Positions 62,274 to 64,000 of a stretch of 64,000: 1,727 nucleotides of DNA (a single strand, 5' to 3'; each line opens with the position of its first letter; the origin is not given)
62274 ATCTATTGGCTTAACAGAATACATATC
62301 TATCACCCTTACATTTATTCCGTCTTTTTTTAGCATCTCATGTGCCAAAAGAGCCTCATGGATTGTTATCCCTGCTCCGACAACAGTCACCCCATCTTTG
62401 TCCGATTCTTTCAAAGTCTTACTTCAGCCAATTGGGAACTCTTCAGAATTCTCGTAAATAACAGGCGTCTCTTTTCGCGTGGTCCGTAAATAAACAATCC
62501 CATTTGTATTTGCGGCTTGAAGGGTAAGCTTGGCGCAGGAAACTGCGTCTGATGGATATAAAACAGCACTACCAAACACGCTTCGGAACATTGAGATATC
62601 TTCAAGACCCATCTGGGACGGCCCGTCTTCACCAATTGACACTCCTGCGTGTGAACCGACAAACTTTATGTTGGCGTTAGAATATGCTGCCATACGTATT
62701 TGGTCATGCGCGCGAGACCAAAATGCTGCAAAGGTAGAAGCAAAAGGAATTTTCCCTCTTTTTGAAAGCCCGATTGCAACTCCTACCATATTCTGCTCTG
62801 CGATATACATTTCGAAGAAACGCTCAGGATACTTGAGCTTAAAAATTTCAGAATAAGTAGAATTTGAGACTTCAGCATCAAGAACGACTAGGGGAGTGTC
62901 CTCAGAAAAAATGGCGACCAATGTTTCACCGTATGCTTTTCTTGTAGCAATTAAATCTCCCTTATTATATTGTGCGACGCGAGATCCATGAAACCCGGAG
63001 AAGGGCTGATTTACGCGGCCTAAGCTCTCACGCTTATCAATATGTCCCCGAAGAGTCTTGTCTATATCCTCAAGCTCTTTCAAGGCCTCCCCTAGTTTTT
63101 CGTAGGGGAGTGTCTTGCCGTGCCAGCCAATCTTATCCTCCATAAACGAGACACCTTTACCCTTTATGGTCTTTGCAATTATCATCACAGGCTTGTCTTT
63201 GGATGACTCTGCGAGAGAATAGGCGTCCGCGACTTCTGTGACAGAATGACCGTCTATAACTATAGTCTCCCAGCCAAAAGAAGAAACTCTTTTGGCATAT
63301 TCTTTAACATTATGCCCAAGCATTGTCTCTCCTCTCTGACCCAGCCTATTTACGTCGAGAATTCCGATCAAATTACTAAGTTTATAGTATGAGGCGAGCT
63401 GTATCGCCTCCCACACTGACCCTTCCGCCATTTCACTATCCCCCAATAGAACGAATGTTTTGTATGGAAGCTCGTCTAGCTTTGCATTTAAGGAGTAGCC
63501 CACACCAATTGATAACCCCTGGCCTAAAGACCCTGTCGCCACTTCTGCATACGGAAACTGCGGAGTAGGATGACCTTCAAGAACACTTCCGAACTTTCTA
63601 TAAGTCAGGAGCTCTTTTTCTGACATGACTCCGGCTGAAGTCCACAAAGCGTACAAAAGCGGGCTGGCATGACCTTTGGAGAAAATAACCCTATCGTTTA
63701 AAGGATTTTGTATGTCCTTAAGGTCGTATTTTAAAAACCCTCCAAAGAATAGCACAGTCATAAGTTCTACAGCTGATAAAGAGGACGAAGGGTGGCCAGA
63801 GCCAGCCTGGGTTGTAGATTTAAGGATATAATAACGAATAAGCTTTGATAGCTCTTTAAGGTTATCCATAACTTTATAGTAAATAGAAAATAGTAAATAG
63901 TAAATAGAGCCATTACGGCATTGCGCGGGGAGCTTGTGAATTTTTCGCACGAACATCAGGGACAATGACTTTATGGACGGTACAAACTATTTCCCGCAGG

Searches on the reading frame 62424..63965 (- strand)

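Call 61: search_protein_families(library=pfam, proteins=[window:62424-63965:-], max_evalue=0.00001)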
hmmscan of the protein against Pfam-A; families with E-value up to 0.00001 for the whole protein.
window:62424-63965:- (513 aa): 4 families
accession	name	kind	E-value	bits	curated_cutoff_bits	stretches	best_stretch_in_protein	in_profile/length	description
PF02779.29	Transket_pyr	-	4.2e-44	150.7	27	1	339-501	3-173/174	Transketolase, pyrimidine binding domain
PF00456.26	Transketolase_N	-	1.6e-41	142.8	22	1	39-291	5-268/334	Transketolase, thiamine diphosphate binding domain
PF13292.11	DXP_synthase_N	-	5.7e-09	36.1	21.2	1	34-207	16-172/274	1-deoxy-D-xylulose-5-phosphate synthase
PF00676.26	E1_dh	-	1.6e-06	27.7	22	1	145-266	101-224/300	Dehydrogenase E1 component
